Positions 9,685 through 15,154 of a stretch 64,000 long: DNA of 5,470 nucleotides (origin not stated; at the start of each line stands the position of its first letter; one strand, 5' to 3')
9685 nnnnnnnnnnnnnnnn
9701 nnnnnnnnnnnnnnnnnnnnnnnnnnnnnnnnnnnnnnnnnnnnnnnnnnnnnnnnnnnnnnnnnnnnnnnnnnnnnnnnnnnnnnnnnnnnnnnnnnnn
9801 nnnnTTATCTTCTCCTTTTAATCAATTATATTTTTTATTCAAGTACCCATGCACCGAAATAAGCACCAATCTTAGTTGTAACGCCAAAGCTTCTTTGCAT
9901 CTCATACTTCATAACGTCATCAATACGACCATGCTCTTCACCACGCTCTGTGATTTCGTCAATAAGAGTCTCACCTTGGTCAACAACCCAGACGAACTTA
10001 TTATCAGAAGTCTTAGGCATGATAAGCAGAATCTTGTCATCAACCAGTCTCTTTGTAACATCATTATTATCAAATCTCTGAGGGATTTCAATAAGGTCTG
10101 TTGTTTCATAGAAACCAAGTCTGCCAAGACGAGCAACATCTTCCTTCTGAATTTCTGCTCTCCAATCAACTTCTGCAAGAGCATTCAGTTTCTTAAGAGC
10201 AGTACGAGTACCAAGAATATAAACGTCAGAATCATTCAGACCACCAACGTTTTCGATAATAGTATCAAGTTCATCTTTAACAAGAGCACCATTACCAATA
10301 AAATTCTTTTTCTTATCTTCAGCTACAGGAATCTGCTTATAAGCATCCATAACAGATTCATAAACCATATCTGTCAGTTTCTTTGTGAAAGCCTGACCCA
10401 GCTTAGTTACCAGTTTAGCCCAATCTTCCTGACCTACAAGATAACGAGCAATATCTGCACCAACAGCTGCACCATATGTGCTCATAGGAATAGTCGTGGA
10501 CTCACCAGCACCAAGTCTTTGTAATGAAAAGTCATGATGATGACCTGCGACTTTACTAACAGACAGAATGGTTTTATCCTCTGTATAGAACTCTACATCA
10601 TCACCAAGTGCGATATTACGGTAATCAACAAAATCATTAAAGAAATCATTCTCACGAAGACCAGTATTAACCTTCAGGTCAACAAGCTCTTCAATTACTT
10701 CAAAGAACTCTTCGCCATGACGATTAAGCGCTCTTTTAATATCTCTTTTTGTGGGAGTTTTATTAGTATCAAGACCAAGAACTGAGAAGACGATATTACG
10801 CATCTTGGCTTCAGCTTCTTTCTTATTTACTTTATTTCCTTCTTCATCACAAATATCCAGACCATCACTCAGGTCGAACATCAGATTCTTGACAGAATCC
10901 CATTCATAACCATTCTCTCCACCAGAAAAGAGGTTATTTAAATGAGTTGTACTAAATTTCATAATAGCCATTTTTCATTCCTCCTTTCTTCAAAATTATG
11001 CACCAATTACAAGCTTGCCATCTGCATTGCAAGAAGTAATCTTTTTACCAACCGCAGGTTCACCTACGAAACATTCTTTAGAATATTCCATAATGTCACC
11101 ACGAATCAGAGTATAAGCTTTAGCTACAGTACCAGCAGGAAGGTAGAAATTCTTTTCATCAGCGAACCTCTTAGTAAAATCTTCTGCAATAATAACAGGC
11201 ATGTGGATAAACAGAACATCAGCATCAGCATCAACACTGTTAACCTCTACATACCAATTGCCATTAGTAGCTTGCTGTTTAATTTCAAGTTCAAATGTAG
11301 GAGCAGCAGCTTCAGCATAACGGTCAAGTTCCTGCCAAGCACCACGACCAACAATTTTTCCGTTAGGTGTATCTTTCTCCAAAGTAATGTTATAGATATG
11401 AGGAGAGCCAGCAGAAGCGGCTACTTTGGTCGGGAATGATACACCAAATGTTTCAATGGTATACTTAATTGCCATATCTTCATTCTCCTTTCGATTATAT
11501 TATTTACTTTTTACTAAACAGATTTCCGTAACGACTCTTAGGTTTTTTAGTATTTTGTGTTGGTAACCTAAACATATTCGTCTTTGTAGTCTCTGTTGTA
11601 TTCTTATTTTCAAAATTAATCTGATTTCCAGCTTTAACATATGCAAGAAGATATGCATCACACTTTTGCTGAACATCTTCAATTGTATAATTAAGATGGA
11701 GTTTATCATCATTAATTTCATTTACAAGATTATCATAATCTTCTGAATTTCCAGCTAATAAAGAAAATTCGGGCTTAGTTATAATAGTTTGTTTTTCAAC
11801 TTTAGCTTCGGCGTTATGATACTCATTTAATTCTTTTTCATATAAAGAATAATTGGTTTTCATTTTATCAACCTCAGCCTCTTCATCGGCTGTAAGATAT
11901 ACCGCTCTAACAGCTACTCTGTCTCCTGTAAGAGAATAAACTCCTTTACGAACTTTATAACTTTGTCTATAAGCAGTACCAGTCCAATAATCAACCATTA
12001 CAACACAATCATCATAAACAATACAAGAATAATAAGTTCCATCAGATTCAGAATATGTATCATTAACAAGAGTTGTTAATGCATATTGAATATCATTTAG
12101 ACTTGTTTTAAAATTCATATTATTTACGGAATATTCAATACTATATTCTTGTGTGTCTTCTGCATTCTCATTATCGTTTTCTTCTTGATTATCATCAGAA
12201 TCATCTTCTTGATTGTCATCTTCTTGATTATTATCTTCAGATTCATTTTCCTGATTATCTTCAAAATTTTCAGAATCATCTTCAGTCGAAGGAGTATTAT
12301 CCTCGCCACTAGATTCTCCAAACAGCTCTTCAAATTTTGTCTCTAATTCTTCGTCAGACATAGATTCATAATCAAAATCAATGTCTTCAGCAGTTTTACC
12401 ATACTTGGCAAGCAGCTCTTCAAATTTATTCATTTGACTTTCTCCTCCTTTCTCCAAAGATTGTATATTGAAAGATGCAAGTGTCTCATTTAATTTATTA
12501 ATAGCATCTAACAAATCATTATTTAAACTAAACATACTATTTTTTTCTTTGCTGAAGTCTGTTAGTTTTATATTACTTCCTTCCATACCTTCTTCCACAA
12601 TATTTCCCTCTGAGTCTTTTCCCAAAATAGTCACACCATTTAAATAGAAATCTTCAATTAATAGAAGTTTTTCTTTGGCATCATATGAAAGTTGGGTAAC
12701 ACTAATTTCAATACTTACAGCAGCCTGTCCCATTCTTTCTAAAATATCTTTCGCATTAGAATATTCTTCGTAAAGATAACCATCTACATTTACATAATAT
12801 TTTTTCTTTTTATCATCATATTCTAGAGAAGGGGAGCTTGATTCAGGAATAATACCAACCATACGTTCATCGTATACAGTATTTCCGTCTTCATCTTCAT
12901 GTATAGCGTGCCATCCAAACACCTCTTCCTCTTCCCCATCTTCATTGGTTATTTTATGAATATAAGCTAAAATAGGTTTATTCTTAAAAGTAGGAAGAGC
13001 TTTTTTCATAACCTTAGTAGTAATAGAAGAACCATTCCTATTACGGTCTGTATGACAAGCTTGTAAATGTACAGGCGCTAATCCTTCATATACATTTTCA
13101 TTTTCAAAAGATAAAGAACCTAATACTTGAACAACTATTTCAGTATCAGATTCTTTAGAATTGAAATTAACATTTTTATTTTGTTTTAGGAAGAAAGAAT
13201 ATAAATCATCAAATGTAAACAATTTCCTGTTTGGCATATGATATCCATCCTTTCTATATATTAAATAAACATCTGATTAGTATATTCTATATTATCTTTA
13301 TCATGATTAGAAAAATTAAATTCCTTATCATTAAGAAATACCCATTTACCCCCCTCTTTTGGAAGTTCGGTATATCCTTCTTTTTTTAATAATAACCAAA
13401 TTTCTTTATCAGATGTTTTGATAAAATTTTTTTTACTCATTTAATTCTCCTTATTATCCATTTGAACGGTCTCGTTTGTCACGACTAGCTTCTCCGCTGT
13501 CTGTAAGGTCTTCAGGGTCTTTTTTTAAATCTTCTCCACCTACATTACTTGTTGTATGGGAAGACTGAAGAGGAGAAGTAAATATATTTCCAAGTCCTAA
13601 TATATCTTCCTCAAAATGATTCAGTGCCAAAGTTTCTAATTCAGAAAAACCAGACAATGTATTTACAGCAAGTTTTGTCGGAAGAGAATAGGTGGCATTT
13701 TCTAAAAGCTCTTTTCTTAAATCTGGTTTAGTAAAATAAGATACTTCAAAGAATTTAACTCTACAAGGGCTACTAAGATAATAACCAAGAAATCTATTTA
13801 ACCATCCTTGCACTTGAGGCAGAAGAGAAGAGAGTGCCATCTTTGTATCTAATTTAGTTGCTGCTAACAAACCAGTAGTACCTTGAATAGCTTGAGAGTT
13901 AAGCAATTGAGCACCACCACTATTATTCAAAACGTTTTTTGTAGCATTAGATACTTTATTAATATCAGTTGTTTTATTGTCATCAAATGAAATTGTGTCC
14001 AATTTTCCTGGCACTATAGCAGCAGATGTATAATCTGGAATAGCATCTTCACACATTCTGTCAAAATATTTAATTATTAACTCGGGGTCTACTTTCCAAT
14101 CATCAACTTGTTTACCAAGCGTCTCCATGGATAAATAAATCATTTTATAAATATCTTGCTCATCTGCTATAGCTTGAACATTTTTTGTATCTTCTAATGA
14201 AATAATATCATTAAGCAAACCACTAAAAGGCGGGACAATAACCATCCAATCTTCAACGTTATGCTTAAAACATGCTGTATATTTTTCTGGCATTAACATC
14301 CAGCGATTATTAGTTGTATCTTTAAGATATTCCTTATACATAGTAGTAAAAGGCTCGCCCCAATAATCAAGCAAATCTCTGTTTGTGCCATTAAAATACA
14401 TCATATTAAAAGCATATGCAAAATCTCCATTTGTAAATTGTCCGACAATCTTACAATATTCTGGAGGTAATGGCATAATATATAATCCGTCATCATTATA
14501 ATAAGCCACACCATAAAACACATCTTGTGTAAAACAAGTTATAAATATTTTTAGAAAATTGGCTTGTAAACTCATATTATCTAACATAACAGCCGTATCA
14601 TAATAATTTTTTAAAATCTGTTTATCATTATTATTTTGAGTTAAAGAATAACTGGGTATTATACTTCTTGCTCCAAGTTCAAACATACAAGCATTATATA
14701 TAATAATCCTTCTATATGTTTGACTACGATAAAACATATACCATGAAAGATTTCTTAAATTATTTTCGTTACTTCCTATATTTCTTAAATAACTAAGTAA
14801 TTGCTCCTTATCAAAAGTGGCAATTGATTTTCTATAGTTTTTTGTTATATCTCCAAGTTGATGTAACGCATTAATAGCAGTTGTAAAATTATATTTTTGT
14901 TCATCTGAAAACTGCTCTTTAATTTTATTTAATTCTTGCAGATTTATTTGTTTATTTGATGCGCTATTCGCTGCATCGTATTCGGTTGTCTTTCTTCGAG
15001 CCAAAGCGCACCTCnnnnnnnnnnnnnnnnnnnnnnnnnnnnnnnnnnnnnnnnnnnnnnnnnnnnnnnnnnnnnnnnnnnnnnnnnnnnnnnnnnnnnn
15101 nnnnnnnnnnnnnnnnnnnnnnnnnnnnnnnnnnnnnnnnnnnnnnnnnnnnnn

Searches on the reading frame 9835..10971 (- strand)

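Call 8: search_protein_families(library=phrogs, proteins=[window:9835-10971:-], max_evalue=0.001)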
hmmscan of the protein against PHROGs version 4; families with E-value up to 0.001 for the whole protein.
window:9835-10971:- (378 aa): 4 families
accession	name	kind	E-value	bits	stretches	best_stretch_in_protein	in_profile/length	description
phrog_4088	-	unknown function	3.1e-63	215.1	1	40-375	14-329/332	-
phrog_22779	-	unknown function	9.9e-18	65.5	1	163-375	1-202/205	-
phrog_27131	-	unknown function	1.4e-07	32.8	1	56-143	32-110/119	-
phrog_16565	-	unknown function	5.7e-07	30.1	1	217-355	167-293/312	-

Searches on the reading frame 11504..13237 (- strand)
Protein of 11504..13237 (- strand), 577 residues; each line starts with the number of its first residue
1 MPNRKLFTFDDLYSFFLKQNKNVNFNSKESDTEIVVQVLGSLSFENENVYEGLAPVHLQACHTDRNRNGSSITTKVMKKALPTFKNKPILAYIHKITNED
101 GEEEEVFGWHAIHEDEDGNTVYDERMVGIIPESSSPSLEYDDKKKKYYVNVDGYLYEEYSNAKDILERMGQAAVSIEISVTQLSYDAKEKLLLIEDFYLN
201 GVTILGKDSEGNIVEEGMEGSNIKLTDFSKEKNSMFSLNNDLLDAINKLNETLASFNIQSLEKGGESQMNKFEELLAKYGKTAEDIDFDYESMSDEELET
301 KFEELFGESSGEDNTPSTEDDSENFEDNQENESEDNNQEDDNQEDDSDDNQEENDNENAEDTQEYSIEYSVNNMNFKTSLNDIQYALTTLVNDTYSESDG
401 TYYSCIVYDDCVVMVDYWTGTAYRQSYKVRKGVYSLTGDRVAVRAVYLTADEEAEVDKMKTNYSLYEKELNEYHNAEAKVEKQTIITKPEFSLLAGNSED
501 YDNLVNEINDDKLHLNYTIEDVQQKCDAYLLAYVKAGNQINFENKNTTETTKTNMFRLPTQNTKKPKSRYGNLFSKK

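Call 8: search_protein_families(library=phrogs, proteins=[window:11504-13237:-], max_evalue=0.001)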
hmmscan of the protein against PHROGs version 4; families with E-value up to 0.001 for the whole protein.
window:11504-13237:- (577 aa): 1 family
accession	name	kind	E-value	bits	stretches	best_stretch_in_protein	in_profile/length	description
phrog_3313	-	unknown function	1.2e-44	154.2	1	53-576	23-477/480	-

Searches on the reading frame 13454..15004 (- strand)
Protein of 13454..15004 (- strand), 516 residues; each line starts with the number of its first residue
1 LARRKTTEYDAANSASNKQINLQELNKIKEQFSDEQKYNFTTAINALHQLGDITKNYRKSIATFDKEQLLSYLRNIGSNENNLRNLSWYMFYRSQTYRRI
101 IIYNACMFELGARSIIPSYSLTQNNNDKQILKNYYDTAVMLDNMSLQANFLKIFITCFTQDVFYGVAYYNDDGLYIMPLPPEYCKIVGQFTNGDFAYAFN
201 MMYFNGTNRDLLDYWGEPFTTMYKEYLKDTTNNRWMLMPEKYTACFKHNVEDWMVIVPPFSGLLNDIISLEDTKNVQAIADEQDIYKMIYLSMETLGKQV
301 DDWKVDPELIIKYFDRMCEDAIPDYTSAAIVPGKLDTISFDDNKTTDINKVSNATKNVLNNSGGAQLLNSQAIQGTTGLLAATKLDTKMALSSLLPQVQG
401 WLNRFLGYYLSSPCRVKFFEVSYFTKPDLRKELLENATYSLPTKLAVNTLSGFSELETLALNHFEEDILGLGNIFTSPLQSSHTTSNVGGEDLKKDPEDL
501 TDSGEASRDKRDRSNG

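Call 8: search_protein_families(library=phrogs, proteins=[window:13454-15004:-], max_evalue=0.001)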
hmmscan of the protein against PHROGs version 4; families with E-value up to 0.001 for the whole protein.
window:13454-15004:- (516 aa): 1 family
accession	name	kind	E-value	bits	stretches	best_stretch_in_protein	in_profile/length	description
phrog_2739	-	head and packaging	5.1e-83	280.4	1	23-513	3-498/501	portal protein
